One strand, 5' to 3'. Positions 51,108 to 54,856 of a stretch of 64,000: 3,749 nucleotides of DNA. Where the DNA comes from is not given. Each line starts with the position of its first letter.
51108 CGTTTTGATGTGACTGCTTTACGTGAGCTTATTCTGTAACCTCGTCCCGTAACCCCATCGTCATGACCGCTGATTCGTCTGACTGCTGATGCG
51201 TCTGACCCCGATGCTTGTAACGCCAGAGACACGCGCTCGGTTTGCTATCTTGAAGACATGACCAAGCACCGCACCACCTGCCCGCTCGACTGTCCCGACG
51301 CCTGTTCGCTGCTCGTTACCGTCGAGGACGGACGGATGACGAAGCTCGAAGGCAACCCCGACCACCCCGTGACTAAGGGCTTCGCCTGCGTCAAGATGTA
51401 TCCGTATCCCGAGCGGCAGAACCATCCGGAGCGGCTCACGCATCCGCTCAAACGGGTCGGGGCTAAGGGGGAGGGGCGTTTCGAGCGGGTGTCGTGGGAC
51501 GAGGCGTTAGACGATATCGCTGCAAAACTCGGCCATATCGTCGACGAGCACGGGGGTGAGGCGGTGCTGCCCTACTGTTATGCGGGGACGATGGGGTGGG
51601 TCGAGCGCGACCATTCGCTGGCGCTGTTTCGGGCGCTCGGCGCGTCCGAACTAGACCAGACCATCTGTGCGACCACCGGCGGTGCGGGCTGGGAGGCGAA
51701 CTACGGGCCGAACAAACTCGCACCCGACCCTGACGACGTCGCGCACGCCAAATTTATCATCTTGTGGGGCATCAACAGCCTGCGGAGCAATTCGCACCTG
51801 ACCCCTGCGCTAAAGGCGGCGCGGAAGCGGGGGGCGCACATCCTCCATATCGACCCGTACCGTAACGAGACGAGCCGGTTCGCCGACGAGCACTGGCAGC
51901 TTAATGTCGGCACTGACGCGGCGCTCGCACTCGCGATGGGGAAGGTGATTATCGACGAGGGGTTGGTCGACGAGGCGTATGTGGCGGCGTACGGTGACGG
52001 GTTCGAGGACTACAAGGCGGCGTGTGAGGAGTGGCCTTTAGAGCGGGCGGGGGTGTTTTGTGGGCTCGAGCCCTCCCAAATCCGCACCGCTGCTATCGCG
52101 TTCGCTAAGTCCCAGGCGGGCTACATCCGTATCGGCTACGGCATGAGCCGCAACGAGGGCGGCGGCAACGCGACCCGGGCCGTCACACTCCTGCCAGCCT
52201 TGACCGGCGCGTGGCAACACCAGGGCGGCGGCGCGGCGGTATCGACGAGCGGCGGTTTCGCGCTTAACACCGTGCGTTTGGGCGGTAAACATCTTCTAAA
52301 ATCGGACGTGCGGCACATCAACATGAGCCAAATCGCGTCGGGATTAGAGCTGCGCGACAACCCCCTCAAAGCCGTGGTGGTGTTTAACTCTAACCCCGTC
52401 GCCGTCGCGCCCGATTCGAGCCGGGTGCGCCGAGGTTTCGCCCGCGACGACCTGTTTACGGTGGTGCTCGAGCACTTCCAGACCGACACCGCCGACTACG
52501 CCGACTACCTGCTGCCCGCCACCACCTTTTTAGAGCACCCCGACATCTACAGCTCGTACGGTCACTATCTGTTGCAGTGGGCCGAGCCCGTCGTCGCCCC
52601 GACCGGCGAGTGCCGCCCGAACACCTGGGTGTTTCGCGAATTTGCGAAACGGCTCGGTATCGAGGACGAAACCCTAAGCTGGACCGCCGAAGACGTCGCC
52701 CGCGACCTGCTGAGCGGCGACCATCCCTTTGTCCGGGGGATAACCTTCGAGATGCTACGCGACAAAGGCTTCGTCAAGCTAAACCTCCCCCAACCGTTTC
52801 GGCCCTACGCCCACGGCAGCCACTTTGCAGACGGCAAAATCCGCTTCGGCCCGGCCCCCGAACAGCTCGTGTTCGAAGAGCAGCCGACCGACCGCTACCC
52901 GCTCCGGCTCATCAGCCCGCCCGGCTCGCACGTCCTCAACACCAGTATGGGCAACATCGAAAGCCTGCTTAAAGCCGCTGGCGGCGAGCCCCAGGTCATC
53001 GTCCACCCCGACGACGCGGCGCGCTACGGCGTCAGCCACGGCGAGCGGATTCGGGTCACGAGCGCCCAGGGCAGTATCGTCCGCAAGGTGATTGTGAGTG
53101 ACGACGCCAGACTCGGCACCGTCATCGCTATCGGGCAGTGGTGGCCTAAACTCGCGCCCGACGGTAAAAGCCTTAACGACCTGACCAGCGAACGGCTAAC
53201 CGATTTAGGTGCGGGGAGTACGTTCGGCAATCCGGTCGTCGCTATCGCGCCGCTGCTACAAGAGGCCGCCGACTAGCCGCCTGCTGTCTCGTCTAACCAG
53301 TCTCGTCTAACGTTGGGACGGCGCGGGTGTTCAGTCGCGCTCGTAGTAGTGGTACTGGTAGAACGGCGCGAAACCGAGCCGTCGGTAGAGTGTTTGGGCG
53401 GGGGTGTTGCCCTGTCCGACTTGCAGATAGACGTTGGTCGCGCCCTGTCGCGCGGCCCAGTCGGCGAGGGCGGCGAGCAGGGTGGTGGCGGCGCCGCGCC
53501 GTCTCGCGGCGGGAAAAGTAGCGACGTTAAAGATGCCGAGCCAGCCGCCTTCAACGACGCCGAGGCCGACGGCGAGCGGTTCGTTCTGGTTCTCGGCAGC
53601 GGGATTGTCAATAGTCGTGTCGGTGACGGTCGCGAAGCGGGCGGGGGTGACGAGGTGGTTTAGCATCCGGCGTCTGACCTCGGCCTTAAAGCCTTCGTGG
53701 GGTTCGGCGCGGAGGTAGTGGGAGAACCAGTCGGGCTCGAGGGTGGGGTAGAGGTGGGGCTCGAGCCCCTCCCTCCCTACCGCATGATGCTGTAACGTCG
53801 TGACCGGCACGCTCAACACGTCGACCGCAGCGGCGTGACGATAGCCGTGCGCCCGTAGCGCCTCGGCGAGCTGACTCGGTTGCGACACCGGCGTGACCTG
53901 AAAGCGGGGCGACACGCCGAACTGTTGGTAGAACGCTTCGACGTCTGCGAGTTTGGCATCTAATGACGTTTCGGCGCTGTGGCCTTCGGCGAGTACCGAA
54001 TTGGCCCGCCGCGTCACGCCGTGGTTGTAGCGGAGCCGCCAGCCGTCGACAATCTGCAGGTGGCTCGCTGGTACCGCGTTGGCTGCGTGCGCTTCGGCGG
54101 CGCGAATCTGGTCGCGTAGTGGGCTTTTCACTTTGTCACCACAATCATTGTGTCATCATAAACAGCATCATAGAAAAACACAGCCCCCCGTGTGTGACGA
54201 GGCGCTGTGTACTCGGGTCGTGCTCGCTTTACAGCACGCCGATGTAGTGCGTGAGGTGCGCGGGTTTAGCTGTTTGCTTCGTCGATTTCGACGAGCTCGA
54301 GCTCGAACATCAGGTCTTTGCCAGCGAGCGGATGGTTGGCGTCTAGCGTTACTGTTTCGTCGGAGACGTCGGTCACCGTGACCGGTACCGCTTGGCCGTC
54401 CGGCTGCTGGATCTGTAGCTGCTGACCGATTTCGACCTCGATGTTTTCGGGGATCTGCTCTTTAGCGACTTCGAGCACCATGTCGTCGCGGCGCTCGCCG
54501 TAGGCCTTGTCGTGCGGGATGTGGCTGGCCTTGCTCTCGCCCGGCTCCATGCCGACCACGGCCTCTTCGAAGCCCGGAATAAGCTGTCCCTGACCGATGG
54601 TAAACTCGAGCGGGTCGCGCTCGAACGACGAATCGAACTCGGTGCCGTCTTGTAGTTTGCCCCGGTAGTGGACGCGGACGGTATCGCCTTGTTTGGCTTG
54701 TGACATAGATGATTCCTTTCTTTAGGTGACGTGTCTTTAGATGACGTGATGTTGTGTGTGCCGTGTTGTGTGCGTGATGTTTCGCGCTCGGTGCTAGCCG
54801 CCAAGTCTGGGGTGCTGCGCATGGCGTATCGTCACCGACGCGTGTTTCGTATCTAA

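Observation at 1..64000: Hyper-abundant palindrome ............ (core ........) sits in-frame as '(G/R)-L-E-P' in dozens of unrelated genes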

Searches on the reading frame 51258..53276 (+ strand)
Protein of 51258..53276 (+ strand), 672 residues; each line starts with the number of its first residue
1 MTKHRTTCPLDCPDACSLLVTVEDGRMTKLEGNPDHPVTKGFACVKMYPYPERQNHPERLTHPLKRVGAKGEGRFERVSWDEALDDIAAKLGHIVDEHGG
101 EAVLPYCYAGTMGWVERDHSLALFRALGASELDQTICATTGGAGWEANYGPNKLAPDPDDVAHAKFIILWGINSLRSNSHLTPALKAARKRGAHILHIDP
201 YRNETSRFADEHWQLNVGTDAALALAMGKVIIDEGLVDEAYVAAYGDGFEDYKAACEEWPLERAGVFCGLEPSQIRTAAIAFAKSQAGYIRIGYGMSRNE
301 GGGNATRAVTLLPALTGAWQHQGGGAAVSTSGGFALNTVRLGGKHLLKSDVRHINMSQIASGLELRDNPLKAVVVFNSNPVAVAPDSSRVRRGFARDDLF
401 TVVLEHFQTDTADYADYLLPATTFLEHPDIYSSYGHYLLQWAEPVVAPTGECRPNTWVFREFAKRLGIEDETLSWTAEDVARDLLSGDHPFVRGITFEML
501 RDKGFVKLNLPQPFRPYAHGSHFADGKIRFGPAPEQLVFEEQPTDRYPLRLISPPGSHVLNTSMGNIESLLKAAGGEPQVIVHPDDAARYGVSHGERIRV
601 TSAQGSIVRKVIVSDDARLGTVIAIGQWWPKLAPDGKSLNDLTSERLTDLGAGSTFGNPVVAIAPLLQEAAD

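Call 48: search_protein_families(library=pfam, proteins=[window:51258-53276:+], max_evalue=0.0001)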
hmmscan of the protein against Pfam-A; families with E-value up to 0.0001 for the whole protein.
window:51258-53276:+ (672 aa): 3 families
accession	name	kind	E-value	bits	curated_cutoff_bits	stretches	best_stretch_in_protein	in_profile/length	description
PF00384.28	Molybdopterin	-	4e-48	164.7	24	1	59-465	1-353/353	Molybdopterin oxidoreductase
PF01568.27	Molydop_binding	-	2.9e-20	72.8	26.8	1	549-656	1-106/110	Molydopterin dinucleotide binding domain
PF04879.21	Molybdop_Fe4S4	-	8.8e-14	51.7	22.7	1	1-47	1-46/55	Molybdopterin oxidoreductase Fe4S4 domain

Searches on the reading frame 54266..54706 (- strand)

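Call 48: search_protein_families(library=pfam, proteins=[window:54266-54706:-], max_evalue=0.0001)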
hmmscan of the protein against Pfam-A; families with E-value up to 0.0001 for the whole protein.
window:54266-54706:- (146 aa): 1 family
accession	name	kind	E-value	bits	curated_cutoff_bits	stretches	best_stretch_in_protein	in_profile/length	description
PF00254.34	FKBP_C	-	2.9e-24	85.7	21.1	1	3-88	4-84/94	FKBP-type peptidyl-prolyl cis-trans isomerase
